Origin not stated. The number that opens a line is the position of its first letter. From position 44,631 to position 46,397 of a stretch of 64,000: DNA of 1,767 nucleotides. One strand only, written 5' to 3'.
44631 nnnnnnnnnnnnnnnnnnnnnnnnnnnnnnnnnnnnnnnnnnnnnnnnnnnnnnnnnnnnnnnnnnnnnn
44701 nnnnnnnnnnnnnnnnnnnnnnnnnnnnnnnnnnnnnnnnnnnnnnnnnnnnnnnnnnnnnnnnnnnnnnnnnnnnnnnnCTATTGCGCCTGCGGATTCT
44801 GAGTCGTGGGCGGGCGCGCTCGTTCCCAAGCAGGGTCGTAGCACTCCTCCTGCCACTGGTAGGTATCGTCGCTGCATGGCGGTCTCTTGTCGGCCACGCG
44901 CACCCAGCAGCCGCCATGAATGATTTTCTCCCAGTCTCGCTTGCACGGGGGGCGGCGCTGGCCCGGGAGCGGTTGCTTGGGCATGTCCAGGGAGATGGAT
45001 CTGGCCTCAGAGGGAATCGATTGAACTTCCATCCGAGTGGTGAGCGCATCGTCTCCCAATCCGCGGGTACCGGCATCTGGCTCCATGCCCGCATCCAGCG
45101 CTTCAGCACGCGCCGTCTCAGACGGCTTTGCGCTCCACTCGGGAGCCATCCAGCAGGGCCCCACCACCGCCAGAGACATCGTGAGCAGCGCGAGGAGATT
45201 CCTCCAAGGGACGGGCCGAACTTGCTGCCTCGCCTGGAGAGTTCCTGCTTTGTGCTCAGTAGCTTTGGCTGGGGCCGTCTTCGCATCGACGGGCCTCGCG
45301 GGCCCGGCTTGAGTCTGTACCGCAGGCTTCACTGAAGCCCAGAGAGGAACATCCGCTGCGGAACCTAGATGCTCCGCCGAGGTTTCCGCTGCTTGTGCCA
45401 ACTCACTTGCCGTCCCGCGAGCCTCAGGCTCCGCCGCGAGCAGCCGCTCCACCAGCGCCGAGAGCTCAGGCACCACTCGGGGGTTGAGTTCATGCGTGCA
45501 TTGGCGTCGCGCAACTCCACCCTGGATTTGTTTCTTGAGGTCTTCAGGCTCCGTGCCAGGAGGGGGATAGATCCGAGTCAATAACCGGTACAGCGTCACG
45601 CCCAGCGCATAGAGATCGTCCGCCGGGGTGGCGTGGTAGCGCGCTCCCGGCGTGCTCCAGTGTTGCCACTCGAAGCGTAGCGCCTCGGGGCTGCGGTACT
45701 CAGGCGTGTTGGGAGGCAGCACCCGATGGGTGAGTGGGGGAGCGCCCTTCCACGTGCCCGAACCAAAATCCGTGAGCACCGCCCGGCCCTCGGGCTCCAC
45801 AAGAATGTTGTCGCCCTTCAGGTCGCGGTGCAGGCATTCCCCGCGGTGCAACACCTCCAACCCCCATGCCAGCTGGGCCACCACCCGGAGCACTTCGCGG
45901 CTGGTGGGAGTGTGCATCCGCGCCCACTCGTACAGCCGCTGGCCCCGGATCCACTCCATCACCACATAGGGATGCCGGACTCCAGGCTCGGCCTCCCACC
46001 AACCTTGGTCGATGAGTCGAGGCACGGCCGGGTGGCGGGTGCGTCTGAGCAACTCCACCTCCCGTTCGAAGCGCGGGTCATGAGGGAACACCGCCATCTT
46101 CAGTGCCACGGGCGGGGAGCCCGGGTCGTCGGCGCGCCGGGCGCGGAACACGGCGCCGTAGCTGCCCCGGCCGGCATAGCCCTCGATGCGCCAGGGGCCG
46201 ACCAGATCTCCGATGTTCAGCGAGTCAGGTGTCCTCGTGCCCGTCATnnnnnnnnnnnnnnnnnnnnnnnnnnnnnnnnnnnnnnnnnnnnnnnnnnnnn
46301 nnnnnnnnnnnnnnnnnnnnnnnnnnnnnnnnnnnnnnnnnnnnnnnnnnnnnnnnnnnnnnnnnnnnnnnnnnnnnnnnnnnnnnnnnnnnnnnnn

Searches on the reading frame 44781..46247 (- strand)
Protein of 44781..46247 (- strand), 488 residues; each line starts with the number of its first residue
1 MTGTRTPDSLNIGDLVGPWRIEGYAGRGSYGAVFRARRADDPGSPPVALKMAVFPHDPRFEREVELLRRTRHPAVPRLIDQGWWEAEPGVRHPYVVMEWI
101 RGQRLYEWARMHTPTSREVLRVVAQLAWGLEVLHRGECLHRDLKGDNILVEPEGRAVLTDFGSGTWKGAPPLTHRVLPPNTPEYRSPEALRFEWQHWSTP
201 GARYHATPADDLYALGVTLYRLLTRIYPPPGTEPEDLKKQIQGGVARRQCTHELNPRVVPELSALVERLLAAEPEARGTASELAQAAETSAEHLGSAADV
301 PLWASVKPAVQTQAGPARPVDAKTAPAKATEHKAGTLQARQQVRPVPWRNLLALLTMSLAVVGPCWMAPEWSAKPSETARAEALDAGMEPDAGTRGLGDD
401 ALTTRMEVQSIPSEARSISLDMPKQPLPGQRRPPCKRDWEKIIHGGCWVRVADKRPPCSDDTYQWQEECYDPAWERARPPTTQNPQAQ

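Call 4: search_protein_families(library=pfam, proteins=[window:44781-46247:-], max_evalue=0.1)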
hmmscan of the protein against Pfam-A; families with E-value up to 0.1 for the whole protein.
window:44781-46247:- (488 aa): 5 families
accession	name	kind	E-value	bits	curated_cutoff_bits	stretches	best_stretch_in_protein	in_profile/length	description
PF00069.31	Pkinase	-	2.5e-31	109.5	31.7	1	25-285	7-259/263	Protein kinase domain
PF07714.23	PK_Tyr_Ser-Thr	-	1.1e-20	74.5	23.1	1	26-285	8-256/258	Protein tyrosine and serine/threonine kinase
PF03109.22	ABC1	-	5.9e-05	22.8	22.9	1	94-163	144-213/244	ABC1 atypical kinase-like domain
PF06293.20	Kdo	-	0.00017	21.5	21.3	1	57-162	55-167/207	Lipopolysaccharide kinase (Kdo/WaaP) family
PF01636.29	APH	-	0.0082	16.4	23.2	1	49-126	25-103/239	Phosphotransferase enzyme family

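Call 57: search_protein_families(library=padloc, proteins=[window:44781-46247:-], max_evalue=0.01)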
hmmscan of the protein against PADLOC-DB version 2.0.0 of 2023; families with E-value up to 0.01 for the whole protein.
window:44781-46247:- (488 aa): 33 families (the best 25 are shown)
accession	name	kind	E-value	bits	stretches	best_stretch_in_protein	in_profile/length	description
PDLC04138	mad6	-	1.5e-47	160.9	1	26-310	60-333/659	mads_6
PDLC04042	PD-T4-6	-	6.9e-37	125.7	1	15-296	7-278/292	-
PDLC04054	PD-T4-6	-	5.3e-35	119.5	1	11-339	4-324/347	-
PDLC04053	PD-T4-6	-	7.3e-31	105.8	1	14-307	6-279/311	-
PDLC04041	PD-T4-6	-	9.9e-29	98.8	1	6-339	17-339/443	-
PDLC04061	PD-T4-6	-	1.5e-28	98.6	1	17-345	16-338/510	-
PDLC04047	PD-T4-6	-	2.7e-28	97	1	16-286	9-268/327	-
PDLC03920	MkoA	-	3.3e-27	93.2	1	60-304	55-294/1112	-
PDLC04044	PD-T4-6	-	3.6e-26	90.2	1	57-291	81-293/372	-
PDLC04039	PD-T4-6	-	1.5e-24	84.9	1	6-331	4-325/458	-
PDLC04043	PD-T4-6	-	2.3e-24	84.3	1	13-306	11-293/452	-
PDLC04040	PD-T4-6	-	2.4e-21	74.1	1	59-409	40-384/547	-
PDLC04059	PD-T4-6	-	2.3e-20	71.1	1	59-163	52-157/433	-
PDLC04052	PD-T4-6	-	2.5e-20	71.1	1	58-410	54-384/496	-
PDLC04057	PD-T4-6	-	5.2e-20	69.9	1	59-284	54-264/443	-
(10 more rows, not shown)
